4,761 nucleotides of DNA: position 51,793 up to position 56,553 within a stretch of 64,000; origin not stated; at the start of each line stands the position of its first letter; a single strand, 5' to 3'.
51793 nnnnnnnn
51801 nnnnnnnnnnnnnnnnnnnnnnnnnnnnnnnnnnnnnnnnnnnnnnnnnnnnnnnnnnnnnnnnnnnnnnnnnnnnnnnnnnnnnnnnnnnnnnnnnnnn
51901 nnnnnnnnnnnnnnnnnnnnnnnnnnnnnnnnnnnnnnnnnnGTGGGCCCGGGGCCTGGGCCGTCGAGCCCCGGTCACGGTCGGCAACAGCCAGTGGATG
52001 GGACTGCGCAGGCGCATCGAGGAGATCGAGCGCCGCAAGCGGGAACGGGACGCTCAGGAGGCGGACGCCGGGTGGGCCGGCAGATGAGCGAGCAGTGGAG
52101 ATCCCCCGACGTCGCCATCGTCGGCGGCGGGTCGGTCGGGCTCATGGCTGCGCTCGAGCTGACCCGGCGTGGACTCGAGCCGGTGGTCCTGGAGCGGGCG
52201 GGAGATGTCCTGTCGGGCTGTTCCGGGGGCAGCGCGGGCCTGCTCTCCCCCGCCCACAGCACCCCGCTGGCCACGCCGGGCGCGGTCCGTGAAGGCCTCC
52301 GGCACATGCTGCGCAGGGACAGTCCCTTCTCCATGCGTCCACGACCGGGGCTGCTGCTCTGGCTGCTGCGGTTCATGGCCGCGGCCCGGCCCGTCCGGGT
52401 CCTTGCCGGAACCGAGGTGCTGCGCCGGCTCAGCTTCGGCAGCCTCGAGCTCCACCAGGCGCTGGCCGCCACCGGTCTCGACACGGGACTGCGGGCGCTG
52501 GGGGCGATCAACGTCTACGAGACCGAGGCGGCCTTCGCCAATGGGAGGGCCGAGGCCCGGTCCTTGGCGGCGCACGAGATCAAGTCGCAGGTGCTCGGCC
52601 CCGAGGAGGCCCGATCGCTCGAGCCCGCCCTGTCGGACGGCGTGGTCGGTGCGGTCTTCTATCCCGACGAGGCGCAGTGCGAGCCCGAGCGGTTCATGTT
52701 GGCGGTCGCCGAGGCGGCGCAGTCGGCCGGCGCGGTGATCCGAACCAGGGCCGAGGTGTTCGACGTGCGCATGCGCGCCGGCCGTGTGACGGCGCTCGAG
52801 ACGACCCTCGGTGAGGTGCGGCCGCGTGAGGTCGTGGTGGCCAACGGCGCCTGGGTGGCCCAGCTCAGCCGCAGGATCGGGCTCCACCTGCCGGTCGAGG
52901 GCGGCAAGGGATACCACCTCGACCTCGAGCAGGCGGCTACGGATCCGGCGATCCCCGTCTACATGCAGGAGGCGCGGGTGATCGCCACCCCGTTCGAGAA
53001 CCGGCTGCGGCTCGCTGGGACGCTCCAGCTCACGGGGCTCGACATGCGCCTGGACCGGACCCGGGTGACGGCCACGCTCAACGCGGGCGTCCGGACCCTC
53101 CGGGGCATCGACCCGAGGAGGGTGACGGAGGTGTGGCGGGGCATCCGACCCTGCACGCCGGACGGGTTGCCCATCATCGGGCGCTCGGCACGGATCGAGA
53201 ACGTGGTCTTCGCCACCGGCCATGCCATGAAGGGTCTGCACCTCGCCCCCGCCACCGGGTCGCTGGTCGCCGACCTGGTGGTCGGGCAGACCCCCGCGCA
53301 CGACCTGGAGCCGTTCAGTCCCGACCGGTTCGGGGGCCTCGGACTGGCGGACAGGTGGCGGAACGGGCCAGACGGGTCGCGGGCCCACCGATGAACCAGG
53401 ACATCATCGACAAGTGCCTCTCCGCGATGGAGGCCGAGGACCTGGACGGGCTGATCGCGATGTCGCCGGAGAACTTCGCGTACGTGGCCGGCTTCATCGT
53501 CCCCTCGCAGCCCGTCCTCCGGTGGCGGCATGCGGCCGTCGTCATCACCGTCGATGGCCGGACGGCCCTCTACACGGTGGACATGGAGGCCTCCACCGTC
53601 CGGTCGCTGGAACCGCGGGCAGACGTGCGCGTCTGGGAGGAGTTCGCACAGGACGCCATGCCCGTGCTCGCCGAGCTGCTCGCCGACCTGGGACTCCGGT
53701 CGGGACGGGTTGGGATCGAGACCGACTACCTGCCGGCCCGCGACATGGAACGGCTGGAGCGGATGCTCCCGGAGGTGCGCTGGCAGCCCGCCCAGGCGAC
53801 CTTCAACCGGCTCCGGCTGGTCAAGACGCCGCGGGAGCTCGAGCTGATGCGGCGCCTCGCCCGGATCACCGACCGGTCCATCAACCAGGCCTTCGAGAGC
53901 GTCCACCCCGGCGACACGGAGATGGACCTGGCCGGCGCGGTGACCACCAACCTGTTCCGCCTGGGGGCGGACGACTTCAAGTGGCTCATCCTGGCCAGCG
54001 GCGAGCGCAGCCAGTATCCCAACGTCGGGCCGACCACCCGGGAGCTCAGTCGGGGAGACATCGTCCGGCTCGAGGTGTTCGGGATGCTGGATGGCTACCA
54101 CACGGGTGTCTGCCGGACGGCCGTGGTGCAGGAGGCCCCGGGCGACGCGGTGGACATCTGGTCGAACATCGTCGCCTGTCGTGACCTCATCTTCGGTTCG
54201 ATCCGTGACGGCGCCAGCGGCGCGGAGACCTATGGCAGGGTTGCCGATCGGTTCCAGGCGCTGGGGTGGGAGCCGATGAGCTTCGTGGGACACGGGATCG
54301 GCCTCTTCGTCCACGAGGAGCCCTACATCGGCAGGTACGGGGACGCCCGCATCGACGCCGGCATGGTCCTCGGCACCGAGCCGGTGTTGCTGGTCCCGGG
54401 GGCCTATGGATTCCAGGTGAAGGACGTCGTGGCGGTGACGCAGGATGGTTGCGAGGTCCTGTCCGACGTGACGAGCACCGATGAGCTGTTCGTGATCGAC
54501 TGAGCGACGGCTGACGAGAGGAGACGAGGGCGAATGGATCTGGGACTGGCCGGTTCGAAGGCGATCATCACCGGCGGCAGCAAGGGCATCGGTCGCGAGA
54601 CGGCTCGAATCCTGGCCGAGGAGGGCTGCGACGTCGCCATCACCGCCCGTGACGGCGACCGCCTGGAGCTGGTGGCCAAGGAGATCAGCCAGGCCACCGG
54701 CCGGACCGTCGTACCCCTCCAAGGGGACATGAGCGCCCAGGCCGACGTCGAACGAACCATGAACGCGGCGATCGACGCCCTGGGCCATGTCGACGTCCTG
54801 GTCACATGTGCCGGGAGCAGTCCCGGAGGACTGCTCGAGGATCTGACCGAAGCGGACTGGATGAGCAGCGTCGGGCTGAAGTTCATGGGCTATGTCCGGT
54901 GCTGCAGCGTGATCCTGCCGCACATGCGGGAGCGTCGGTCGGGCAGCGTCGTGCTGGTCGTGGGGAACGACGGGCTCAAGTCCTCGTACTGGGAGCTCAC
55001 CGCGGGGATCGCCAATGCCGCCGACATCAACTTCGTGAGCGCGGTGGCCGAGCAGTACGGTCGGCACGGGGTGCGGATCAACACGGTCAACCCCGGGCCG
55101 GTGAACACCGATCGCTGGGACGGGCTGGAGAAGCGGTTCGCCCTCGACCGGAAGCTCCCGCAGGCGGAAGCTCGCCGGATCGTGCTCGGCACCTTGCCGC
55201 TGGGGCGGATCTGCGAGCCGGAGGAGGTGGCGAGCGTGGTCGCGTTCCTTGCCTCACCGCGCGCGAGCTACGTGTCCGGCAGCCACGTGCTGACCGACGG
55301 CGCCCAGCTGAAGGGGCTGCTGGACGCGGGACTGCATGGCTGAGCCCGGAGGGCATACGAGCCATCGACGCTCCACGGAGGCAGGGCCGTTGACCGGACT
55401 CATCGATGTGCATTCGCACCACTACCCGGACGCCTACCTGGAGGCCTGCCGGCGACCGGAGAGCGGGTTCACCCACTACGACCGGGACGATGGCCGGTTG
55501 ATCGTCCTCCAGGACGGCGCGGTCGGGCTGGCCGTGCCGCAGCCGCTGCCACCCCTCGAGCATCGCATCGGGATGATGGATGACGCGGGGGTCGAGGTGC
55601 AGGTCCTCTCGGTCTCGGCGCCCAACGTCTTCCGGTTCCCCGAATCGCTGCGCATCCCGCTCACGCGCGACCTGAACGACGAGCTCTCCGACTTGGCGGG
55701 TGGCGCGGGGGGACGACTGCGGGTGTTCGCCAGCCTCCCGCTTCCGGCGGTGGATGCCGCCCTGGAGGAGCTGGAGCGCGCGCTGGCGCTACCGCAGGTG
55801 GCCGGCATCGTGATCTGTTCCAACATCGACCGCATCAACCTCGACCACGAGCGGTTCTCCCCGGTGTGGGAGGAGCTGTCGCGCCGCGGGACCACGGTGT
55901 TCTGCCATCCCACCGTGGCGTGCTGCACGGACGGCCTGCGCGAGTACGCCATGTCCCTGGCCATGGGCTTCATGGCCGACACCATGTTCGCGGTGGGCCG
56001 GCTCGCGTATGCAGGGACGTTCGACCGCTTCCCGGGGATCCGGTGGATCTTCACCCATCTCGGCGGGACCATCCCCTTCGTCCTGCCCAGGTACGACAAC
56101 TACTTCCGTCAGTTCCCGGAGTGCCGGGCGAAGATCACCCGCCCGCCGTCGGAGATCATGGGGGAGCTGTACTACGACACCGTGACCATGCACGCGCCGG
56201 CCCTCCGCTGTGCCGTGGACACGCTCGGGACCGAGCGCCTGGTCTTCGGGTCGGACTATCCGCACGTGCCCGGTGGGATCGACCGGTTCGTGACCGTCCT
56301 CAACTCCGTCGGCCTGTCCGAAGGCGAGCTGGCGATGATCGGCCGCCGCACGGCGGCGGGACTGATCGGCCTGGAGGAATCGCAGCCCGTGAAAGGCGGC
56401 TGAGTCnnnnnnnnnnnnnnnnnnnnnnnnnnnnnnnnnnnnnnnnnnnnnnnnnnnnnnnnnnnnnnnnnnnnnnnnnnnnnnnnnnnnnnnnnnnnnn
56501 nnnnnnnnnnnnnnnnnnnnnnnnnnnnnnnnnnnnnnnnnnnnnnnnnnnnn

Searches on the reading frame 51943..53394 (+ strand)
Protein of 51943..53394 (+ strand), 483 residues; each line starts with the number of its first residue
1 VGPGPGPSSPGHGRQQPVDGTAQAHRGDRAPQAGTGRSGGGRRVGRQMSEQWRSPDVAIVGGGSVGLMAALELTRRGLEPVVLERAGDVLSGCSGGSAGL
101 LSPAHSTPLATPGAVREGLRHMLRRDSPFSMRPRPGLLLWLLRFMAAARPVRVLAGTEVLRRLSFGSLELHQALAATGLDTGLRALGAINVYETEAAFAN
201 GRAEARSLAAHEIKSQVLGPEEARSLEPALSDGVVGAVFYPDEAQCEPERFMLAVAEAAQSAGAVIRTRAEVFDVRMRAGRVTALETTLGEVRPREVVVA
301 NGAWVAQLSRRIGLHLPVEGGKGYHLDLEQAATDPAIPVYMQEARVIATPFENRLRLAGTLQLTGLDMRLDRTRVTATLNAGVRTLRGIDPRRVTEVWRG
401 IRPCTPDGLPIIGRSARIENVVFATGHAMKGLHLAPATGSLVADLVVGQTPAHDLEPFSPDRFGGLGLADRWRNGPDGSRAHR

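Call 77: search_protein_families(library=pfam, proteins=[window:51943-53394:+], max_evalue=0.00001)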
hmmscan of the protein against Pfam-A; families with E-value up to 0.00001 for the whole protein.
window:51943-53394:+ (483 aa): 2 families
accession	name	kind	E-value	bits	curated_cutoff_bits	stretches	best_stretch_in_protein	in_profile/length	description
PF01266.30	DAO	-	2.9e-67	228.1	27.9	1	56-445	1-353/353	FAD dependent oxidoreductase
PF07992.20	Pyr_redox_2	-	5.9e-06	26.4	26.1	0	56-91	2-37/291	Pyridine nucleotide-disulphide oxidoreductase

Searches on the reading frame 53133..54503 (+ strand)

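Call 77: search_protein_families(library=pfam, proteins=[window:53133-54503:+], max_evalue=0.00001)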
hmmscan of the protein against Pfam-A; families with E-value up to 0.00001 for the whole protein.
window:53133-54503:+ (456 aa): 2 families
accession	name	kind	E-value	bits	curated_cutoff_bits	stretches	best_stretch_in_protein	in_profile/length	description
PF00557.29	Peptidase_M24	-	2e-33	116.4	23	1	237-437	1-208/208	Metallopeptidase family M24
PF01321.24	Creatinase_N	-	8.6e-19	68.8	22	1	92-230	2-128/128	Creatinase/Prolidase N-terminal domain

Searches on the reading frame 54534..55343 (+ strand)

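Call 77: search_protein_families(library=pfam, proteins=[window:54534-55343:+], max_evalue=0.00001)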
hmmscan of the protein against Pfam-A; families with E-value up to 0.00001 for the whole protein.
window:54534-55343:+ (269 aa): 3 families
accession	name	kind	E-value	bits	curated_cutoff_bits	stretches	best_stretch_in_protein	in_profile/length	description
PF13561.12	adh_short_C2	-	2.1e-43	149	27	1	17-256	6-233/236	Enoyl-(Acyl carrier protein) reductase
PF00106.31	adh_short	-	6.1e-43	147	26.6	1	10-196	3-188/195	short chain dehydrogenase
PF08659.16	KR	-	2.3e-11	44.4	22.6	1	10-122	3-118/180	KR domain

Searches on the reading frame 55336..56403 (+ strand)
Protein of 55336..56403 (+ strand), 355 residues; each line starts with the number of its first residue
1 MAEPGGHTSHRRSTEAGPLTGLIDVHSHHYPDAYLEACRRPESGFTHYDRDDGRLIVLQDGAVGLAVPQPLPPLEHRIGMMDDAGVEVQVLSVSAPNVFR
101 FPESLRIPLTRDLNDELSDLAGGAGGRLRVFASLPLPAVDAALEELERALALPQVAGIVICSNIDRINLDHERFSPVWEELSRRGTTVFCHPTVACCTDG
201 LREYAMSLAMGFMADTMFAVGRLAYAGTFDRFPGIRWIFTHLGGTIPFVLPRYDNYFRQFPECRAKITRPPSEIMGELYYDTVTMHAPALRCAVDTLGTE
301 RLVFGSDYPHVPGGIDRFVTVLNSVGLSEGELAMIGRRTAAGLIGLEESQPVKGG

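Call 77: search_protein_families(library=pfam, proteins=[window:55336-56403:+], max_evalue=0.00001)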
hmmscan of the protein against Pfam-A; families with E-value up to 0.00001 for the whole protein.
window:55336-56403:+ (355 aa): 1 family
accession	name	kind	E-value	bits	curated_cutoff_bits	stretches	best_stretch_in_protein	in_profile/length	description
PF04909.20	Amidohydro_2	-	6.5e-31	108.6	26.4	1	77-345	24-288/289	Amidohydrolase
